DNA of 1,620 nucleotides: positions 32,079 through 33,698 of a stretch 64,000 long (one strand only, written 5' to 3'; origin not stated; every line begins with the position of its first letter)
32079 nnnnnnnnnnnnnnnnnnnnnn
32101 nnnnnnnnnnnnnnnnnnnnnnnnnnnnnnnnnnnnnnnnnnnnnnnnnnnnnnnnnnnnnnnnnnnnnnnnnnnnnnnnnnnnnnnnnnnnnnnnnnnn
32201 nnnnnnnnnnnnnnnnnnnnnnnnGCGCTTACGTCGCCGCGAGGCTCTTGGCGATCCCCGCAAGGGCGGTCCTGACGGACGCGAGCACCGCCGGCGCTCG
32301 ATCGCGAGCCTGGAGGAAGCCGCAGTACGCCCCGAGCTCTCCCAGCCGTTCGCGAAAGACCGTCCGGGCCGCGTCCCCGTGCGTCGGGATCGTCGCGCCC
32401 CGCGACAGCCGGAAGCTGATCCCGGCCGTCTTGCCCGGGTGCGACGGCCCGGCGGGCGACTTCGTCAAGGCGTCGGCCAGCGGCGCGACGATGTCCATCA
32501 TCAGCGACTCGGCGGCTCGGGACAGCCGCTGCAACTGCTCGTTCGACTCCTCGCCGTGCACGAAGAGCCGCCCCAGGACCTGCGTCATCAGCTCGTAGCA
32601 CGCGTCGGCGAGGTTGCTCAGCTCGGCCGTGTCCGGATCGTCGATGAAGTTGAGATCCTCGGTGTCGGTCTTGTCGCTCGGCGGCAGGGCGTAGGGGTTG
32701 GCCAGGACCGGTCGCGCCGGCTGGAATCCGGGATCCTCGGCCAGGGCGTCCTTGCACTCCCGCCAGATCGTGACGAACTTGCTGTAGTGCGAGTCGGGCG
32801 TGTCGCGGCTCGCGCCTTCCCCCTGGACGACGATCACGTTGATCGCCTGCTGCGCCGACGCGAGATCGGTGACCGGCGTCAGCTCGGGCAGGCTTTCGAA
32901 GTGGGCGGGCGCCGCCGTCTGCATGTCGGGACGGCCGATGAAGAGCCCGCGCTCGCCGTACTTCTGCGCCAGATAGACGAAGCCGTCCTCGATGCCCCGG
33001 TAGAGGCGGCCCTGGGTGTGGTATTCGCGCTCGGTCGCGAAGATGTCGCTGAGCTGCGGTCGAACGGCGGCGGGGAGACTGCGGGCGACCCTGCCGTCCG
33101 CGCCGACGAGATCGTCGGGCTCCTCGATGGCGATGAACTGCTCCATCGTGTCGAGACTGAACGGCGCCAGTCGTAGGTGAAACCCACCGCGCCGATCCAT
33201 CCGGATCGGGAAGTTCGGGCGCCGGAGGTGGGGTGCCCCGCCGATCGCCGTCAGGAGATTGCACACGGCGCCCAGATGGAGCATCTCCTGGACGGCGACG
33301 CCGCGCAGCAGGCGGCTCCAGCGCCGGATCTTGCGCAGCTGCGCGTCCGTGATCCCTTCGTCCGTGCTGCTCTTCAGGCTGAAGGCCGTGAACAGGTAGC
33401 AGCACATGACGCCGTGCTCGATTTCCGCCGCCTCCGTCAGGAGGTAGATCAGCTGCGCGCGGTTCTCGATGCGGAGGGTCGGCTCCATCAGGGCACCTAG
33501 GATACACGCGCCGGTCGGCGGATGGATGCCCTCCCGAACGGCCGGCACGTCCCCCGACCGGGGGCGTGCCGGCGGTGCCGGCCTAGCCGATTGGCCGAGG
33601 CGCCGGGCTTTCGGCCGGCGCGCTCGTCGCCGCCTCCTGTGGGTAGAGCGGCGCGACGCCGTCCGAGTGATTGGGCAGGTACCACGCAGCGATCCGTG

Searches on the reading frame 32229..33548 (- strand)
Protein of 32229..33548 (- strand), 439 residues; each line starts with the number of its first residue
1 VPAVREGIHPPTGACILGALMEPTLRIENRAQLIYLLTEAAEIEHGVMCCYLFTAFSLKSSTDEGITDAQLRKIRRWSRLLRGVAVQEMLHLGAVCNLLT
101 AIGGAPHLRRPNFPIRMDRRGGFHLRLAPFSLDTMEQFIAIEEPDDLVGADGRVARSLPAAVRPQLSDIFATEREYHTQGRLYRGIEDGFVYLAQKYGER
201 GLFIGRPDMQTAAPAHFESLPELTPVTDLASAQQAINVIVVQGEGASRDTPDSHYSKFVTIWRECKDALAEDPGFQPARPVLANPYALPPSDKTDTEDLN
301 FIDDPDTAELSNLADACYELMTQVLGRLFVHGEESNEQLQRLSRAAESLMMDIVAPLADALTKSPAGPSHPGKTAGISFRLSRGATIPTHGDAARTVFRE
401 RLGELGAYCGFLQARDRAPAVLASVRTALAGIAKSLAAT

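Call 8: search_protein_families(library=pfam, proteins=[window:32229-33548:-], max_evalue=0.01)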
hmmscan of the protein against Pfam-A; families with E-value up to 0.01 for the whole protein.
window:32229-33548:- (439 aa): 1 family
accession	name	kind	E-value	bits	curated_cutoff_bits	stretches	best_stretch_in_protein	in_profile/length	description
PF12902.13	Ferritin-like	-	8.4e-42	144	22.3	1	37-261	1-219/221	Ferritin-like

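Call 9: search_protein_families(library=ncbifam, proteins=[window:32229-33548:-], max_evalue=0.001)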
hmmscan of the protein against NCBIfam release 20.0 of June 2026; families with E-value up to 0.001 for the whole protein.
window:32229-33548:- (439 aa): 1 family
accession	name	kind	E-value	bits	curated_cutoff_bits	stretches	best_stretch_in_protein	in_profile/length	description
TIGR04492.1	VioB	equivalog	6.2e-24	83.9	1250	1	23-377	596-936/1003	iminophenyl-pyruvate dimer synthase VioB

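Call 82: search_protein_families(library=pfam, proteins=[window:32229-33488:-], max_evalue=0.01)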
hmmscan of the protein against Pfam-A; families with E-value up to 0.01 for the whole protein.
window:32229-33488:- (419 aa): 1 family
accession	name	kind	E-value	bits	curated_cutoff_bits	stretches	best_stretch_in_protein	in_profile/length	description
PF12902.13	Ferritin-like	-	7.4e-42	144.1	22.3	1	17-241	1-219/221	Ferritin-like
